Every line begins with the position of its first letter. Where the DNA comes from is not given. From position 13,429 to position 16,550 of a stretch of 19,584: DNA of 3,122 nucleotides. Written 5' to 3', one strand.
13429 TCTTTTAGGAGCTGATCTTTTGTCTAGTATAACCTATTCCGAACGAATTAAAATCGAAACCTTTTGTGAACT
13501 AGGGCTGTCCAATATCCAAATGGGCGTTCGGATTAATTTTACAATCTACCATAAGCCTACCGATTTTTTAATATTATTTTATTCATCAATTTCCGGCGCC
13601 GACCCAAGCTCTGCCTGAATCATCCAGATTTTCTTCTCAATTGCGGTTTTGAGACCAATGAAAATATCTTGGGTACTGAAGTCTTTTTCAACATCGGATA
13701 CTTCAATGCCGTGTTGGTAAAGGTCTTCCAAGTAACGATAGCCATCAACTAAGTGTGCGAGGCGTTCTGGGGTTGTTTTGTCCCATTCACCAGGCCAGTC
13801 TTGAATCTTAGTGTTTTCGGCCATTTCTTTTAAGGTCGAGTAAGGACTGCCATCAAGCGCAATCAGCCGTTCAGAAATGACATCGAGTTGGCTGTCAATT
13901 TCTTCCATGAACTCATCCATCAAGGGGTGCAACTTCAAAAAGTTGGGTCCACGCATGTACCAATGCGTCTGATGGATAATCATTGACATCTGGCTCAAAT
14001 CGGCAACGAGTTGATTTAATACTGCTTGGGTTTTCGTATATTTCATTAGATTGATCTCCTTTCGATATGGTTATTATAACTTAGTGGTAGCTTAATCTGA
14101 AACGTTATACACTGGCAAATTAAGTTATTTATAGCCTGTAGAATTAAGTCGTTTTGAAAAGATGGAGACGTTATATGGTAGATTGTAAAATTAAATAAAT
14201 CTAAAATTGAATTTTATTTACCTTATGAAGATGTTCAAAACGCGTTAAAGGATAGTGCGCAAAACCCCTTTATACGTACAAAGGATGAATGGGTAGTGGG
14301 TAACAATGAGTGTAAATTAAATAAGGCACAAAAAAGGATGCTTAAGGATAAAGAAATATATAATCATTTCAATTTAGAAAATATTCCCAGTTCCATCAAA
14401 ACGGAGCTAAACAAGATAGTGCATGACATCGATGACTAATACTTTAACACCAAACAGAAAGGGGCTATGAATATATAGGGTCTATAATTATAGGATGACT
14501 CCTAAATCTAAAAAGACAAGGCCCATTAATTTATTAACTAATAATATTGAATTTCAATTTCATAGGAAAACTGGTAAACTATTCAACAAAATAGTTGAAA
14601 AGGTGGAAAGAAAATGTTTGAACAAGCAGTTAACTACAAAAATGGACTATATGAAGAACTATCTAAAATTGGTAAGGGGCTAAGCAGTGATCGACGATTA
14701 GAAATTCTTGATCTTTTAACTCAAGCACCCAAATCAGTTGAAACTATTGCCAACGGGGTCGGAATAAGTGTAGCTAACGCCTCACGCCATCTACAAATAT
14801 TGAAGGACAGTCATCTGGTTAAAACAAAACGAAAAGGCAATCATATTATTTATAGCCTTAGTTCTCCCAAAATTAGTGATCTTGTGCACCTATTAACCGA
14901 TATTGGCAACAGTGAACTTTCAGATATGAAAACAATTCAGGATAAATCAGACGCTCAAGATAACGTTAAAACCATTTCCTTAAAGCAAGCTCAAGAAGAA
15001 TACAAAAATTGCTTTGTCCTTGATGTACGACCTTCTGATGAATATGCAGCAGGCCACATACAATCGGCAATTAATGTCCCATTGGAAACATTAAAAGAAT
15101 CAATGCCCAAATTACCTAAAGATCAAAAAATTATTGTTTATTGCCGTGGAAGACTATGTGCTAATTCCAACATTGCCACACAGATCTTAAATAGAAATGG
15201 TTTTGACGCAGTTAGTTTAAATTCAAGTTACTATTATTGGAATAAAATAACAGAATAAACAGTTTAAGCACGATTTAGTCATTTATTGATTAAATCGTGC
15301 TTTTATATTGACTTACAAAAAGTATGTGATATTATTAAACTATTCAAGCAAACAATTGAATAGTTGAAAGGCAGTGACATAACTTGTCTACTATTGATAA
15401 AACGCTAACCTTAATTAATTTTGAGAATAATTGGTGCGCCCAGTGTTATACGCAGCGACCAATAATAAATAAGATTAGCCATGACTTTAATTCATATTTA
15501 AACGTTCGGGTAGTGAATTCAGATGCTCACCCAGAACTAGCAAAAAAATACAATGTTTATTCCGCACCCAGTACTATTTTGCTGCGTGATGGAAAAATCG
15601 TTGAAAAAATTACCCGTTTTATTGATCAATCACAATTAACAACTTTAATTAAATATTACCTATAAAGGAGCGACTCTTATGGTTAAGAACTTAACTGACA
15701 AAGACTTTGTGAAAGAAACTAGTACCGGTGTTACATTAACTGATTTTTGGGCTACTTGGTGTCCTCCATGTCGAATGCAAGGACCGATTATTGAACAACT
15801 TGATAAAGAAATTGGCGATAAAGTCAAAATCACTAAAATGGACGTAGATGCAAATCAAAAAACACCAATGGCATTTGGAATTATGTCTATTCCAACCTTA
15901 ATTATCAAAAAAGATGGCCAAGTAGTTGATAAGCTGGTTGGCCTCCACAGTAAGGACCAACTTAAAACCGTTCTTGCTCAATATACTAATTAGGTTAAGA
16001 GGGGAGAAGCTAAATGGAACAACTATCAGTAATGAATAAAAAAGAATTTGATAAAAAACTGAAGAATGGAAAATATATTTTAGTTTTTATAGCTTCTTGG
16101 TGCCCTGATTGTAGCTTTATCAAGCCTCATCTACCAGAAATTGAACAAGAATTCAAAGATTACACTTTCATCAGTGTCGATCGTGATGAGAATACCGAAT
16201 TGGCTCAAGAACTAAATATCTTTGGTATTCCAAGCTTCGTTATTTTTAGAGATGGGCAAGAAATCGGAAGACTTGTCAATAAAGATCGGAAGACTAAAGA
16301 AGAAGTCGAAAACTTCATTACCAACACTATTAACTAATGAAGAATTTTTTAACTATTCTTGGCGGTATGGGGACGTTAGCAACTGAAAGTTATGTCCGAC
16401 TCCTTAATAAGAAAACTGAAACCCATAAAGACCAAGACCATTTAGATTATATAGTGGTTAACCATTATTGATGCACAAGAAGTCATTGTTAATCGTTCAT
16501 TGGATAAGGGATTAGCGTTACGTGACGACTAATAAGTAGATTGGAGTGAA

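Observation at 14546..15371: Shared ~30-nt operator-like motif upstream of both the regulator gene and the first thioredoxin gene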

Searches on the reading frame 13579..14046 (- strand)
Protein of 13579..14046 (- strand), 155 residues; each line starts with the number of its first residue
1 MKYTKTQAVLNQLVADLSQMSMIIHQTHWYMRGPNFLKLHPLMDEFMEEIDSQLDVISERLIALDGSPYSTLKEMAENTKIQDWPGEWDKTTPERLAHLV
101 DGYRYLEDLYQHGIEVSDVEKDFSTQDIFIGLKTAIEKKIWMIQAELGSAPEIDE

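Call 7: search_protein_families(library=pfam, proteins=[window:13579-14046:-])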
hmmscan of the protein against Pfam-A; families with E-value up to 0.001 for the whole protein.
window:13579-14046:- (155 aa): 1 family
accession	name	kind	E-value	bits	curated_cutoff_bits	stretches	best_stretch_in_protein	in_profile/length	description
PF00210.30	Ferritin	-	1.9e-27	96.4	24.5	1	8-149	2-138/142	Ferritin-like domain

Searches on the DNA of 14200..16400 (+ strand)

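Call 6: search_dna_similar(query=window:14200-16400:+, collection=plasmids, mode=near, max_rows=30)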
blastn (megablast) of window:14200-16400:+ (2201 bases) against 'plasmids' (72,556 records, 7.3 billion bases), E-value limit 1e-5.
Records with a match: 248; places in all: 284; records where one place covers at least 80% of the query: 55.
Best place of each record, by identity: >=99% 57; 95-99% 189; 90-95% 2.
By first word of the organism name: Lactiplantibacillus 121; Latilactobacillus 35; Leuconostoc 27; Levilactobacillus 19; Pediococcus 17; Weissella 14; Lactobacillus 4; Furfurilactobacillus 4; Companilactobacillus 3; Enterococcus 2; and 2 more.
By predicted mobility (MOB-suite, as given by PLSDB): non-mobilizable 122; mobilizable 111; conjugative 15.
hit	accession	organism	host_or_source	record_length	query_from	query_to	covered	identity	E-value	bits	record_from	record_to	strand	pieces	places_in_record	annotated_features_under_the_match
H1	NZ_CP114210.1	Lactiplantibacillus plantarum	cell culture,kimchi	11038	1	2201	100%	99.9%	0e+0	4054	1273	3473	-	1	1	metalloregulator ArsR/SmtB family transcription factor | thioredoxin family protein (x2) | trxA: thioredoxin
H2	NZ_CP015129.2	Lactiplantibacillus plantarum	cell culture,Sichuan pickle vegetables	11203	1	2201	100%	99.9%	0e+0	4048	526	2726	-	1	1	metalloregulator ArsR/SmtB family transcription factor | thioredoxin family protein (x2) | trxA: thioredoxin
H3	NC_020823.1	Levilactobacillus brevis KB290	-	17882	1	2201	100%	99.9%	0e+0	4048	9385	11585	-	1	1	metalloregulator ArsR/SmtB family transcription factor | thioredoxin family protein (x2) | trxA: thioredoxin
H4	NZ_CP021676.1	Levilactobacillus brevis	cell culture,food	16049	1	2201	100%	99.9%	0e+0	4048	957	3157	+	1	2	metalloregulator ArsR/SmtB family transcription factor | thioredoxin family protein (x2) | trxA: thioredoxin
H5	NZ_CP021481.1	Levilactobacillus brevis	cell culture,food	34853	1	2201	100%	99.9%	0e+0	4048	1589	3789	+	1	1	metalloregulator ArsR/SmtB family transcription factor | thioredoxin family protein (x2) | trxA: thioredoxin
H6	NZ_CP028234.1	Lactiplantibacillus plantarum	cell culture,young radish kimchi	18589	1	2201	100%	99.9%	0e+0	4048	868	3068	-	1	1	metalloregulator ArsR/SmtB family transcription factor | thioredoxin family protein (x2) | trxA: thioredoxin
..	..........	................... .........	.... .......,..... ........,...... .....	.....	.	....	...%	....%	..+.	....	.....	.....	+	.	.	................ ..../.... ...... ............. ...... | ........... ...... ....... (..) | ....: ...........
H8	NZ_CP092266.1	Levilactobacillus brevis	Fermented vegetables,Yeshanjun pickle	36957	1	2201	100%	99.9%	0e+0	4056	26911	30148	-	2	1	IS30-like element ISLsa1 family transposase | metalloregulator ArsR/SmtB family transcription factor | thioredoxin family protein (x2) | trxA: thioredoxin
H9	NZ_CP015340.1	Levilactobacillus brevis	cell cuture,rye silage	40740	1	2201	100%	99.8%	0e+0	4043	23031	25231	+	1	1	metalloregulator ArsR/SmtB family transcription factor | thioredoxin family protein (x2) | trxA: thioredoxin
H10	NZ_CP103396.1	Levilactobacillus brevis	single cell,vegetable fermented food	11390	1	2201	100%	99.8%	0e+0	4043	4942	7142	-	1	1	metalloregulator ArsR/SmtB family transcription factor | thioredoxin family protein (x2) | trxA: thioredoxin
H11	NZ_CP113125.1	Levilactobacillus brevis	Single cell,fermented food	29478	1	2201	100%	99.8%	0e+0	4043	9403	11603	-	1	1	metalloregulator ArsR/SmtB family transcription factor | thioredoxin family protein (x2) | trxA: thioredoxin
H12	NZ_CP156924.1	Levilactobacillus brevis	feces,Tenebrio Molitor feces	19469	1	2201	100%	99.8%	0e+0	4043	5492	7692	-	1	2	metalloregulator ArsR/SmtB family transcription factor | thioredoxin family protein (x2) | trxA: thioredoxin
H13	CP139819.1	Lactiplantibacillus plantarum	Homo sapiens,whole organism,milk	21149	1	2201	100%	99.8%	0e+0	4041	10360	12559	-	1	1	metalloregulator ArsR/SmtB family transcription factor | thioredoxin family protein (x2) | trxA: thioredoxin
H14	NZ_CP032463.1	Lactiplantibacillus plantarum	Single strain,kimchi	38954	1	2201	100%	99.8%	0e+0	4037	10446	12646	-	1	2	metalloregulator ArsR/SmtB family transcription factor | thioredoxin family protein (x2) | trxA: thioredoxin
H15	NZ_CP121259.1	Lactiplantibacillus plantarum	single cell,kimchi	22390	1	2201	100%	99.8%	0e+0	4037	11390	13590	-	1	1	metalloregulator ArsR/SmtB family transcription factor | thioredoxin family protein (x2) | trxA: thioredoxin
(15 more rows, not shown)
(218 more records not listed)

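Call 41: search_dna_similar(query=window:14500-15420:+, collection=plasmids, mode=distant, rows=spread, max_rows=40)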
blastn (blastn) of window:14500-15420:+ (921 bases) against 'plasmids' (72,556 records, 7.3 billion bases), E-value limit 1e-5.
Records with a match: 106; places in all: 117; records where one place covers at least 80% of the query: 67.
Best place of each record, by identity: >=99% 39; 95-99% 29; 80-90% 9; 60-80% 29.
By first word of the organism name: Lactiplantibacillus 37; Leuconostoc 33; Levilactobacillus 10; Weissella 10; Pediococcus 9; Latilactobacillus 7.
By predicted mobility (MOB-suite, as given by PLSDB): mobilizable 53; non-mobilizable 34; conjugative 19.
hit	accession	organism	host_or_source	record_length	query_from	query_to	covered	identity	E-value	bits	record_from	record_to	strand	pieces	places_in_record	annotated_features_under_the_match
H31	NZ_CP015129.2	Lactiplantibacillus plantarum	cell culture,Sichuan pickle vegetables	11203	1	921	100%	100.0%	0e+0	1662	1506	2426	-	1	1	metalloregulator ArsR/SmtB family transcription factor | thioredoxin family protein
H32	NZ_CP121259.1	Lactiplantibacillus plantarum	single cell,kimchi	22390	1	921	100%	100.0%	0e+0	1662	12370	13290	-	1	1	metalloregulator ArsR/SmtB family transcription factor | thioredoxin family protein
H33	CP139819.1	Lactiplantibacillus plantarum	Homo sapiens,whole organism,milk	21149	1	921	100%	100.0%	0e+0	1662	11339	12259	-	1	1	metalloregulator ArsR/SmtB family transcription factor | thioredoxin family protein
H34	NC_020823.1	Levilactobacillus brevis KB290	-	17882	1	921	100%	99.9%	0e+0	1657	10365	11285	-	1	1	metalloregulator ArsR/SmtB family transcription factor | thioredoxin family protein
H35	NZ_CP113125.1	Levilactobacillus brevis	Single cell,fermented food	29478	1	921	100%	99.9%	0e+0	1657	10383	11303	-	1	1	metalloregulator ArsR/SmtB family transcription factor | thioredoxin family protein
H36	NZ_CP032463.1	Lactiplantibacillus plantarum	Single strain,kimchi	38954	1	921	100%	99.8%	0e+0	1653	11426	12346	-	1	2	metalloregulator ArsR/SmtB family transcription factor | thioredoxin family protein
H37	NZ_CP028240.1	Lactiplantibacillus plantarum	cell culture,Diced Radish Kimchi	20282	1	921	100%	99.8%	0e+0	1653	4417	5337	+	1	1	metalloregulator ArsR/SmtB family transcription factor | thioredoxin family protein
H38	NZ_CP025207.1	Latilactobacillus sakei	kimchi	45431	1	921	100%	99.6%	0e+0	1644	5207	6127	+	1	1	metalloregulator ArsR/SmtB family transcription factor | thioredoxin family protein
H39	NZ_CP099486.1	Latilactobacillus sakei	bacteria,kimchi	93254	1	921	100%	99.6%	0e+0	1644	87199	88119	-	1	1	metalloregulator ArsR/SmtB family transcription factor | thioredoxin family protein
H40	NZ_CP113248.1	Latilactobacillus sakei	Food,bacterial,Watery radish kimchi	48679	1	921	100%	99.6%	0e+0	1644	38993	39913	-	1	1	metalloregulator ArsR/SmtB family transcription factor | thioredoxin family protein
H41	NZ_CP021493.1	Leuconostoc mesenteroides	cell culture,Baechu-kimchi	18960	1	921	100%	99.2%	0e+0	1630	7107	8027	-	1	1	metalloregulator ArsR/SmtB family transcription factor | thioredoxin family protein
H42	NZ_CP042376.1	Leuconostoc carnosum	cell culture,kimchi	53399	1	921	100%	99.2%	0e+0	1630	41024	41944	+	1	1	metalloregulator ArsR/SmtB family transcription factor | thioredoxin family protein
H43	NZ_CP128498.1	Leuconostoc mesenteroides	cell culture,kimchi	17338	1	921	100%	99.2%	0e+0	1630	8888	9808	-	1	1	metalloregulator ArsR/SmtB family transcription factor | thioredoxin family protein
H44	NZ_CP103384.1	Leuconostoc mesenteroides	single cell,vegetable fermented food ...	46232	1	921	100%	99.0%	0e+0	1621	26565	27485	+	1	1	metalloregulator ArsR/SmtB family transcription factor | thioredoxin family protein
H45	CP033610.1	Weissella hellenica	whole organism,kimchi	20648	1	921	100%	98.8%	0e+0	1612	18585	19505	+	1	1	ArsR family transcriptional regulator | thioredoxin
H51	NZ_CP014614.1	Leuconostoc mesenteroides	single cell,kimchi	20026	1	921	100%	98.4%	0e+0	1594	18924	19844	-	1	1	metalloregulator ArsR/SmtB family transcription factor | thioredoxin family protein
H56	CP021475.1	Pediococcus pentosaceus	cell culture,food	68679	73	872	79%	70.9%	2e-73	347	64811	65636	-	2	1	Arsenical resistance operon repressor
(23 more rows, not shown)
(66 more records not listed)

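Call 42: get_annotated_region(hit=H56, flank=3500)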
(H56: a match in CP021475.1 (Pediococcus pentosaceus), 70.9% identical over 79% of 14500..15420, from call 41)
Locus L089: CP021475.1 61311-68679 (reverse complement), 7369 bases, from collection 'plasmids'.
description: Pediococcus pentosaceus strain SRCM100892 plasmid pPC892-4, complete sequence
organism: Pediococcus pentosaceus (NCBI taxid 1255)
taxonomy: Bacteria; Bacillota; Bacilli; Lactobacillales; Lactobacillaceae; Pediococcus; Pediococcus pentosaceus
host: -; source: cell culture,food; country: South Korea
typing (MOB-suite, as given by PLSDB): mobilizable; replicon rep_cluster_707; relaxase MOBQ
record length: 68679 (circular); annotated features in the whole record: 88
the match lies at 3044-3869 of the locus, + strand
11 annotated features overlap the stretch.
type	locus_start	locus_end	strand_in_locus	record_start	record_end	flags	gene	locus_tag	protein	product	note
CDS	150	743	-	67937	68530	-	-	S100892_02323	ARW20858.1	putative transposase for insertion-like sequence element IS1161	-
CDS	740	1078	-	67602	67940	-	-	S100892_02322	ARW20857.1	hypothetical protein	-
CDS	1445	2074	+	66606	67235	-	-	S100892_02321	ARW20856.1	hypothetical protein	-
CDS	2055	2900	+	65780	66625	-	-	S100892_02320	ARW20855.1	hypothetical protein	-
CDS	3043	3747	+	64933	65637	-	-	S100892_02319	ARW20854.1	Arsenical resistance operon repressor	-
CDS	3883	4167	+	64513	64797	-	-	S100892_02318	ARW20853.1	Thioredoxin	-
CDS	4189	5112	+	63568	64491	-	-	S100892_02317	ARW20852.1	Thioredoxin-disulfide reductase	-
CDS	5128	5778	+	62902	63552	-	-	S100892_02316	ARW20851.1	Protein disulfide-isomerase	-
CDS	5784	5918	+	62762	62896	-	-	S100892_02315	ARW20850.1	hypothetical protein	-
CDS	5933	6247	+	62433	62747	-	-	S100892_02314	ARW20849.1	Thioredoxin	-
CDS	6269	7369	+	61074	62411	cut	-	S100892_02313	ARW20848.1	Glutathione-disulfide reductase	-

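Call 43: get_annotated_region(hit=H51, flank=300)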
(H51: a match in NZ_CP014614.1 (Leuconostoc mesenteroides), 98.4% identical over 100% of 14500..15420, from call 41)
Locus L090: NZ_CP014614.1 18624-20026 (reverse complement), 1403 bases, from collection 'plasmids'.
description: Leuconostoc mesenteroides subsp. jonggajibkimchii strain DRC1506 plasmid pDRC3, complete sequence
organism: Leuconostoc mesenteroides (NCBI taxid 2026657)
taxonomy: Bacteria; Bacillota; Bacilli; Lactobacillales; Lactobacillaceae; Leuconostoc; Leuconostoc mesenteroides
host: -; source: single cell,kimchi; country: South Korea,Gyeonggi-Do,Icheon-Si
typing (MOB-suite, as given by PLSDB): mobilizable; replicon rep_cluster_589; relaxase MOBV
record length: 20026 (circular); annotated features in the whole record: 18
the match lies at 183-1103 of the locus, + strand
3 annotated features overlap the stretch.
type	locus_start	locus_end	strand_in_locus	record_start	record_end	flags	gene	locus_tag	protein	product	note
CDS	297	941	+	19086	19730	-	-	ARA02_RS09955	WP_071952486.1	metalloregulator ArsR/SmtB family transcription factor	GO:0006355 - regulation of DNA-templated transcription [Evidence IEA]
CDS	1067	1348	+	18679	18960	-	-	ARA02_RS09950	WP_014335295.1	thioredoxin family protein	-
CDS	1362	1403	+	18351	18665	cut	trxA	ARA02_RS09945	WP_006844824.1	thioredoxin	-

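Call 54: get_annotated_region(hit=H7, flank=9000)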
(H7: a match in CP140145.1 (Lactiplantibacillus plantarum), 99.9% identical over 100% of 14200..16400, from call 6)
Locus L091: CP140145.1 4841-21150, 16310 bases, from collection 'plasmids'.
description: Lactiplantibacillus plantarum strain S034-52w-2 plasmid pS034-52W-2-4, complete sequence
organism: Lactiplantibacillus plantarum (NCBI taxid 1590)
taxonomy: Bacteria; Bacillota; Bacilli; Lactobacillales; Lactobacillaceae; Lactiplantibacillus; Lactiplantibacillus plantarum
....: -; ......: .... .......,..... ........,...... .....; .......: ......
typing (MOB-suite, as given by PLSDB): non-mobilizable
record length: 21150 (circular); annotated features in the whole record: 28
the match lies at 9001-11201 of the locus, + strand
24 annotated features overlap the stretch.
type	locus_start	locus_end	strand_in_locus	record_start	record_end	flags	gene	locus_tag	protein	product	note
CDS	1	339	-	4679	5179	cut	-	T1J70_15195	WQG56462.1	glucosaminidase domain-containing protein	-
CDS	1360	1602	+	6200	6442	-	-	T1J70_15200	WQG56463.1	helix-turn-helix transcriptional regulator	-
CDS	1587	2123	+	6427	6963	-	-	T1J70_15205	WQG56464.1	XRE family transcriptional regulator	-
CDS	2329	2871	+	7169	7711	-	-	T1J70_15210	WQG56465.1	helix-turn-helix transcriptional regulator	-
CDS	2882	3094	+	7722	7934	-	-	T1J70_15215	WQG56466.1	DUF3923 family protein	-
CDS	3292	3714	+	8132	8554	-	-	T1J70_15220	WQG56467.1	YjdF family protein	-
CDS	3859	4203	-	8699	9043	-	-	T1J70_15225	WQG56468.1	type II toxin-antitoxin system PemK/MazF family toxin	-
CDS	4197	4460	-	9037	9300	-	-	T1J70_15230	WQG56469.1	AbrB/MazE/SpoVT family DNA-binding domain-containing protein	-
CDS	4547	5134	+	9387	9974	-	-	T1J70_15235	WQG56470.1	site-specific integrase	-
CDS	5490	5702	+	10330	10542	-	-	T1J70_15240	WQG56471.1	hypothetical protein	-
CDS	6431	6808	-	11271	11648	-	-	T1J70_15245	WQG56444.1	YxeA family protein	-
CDS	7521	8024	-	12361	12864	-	-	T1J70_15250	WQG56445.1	DUF536 domain-containing protein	-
CDS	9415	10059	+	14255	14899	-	-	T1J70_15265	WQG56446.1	metalloregulator ArsR/SmtB family transcription factor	-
CDS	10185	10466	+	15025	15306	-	-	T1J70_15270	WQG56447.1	thioredoxin family protein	-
CDS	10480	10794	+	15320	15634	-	trxA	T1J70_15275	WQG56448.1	thioredoxin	-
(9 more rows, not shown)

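Call 72: search_rna_families(source=window, start=14300, end=15700, threshold=evalue, max_evalue=1)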
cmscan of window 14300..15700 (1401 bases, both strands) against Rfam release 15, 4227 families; matches with E-value up to 1: 0.
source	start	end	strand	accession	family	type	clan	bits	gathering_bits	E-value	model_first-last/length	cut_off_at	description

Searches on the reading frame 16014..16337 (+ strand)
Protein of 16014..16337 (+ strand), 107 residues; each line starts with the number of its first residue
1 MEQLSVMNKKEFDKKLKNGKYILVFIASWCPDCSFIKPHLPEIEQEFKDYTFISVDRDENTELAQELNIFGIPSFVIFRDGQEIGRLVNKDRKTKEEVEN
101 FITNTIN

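Call 7: search_protein_families(library=pfam, proteins=[window:16014-16337:+])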
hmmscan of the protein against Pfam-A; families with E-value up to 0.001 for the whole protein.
window:16014-16337:+ (107 aa): 6 families
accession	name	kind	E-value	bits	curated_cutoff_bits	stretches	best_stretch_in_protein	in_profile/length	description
PF00085.26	Thioredoxin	-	1.7e-20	73.3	23.5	1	5-103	3-102/103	Thioredoxin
PF14595.12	Thioredoxin_9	-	1.7e-09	38.1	25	1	10-96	32-123/129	Thioredoxin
PF13098.12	Thioredoxin_2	-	6.3e-08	33.3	27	1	17-86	4-90/104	Thioredoxin-like domain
PF07449.17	HyaE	-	1.1e-07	32.3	22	1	4-87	11-99/108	Hydrogenase-1 expression protein HyaE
PF13905.12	Thioredoxin_8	-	1.2e-06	29.1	27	0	21-59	3-45/94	Thioredoxin-like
PF01323.26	DSBA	-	0.00022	21.5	25.6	0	58-82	153-175/191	DSBA-like thioredoxin domain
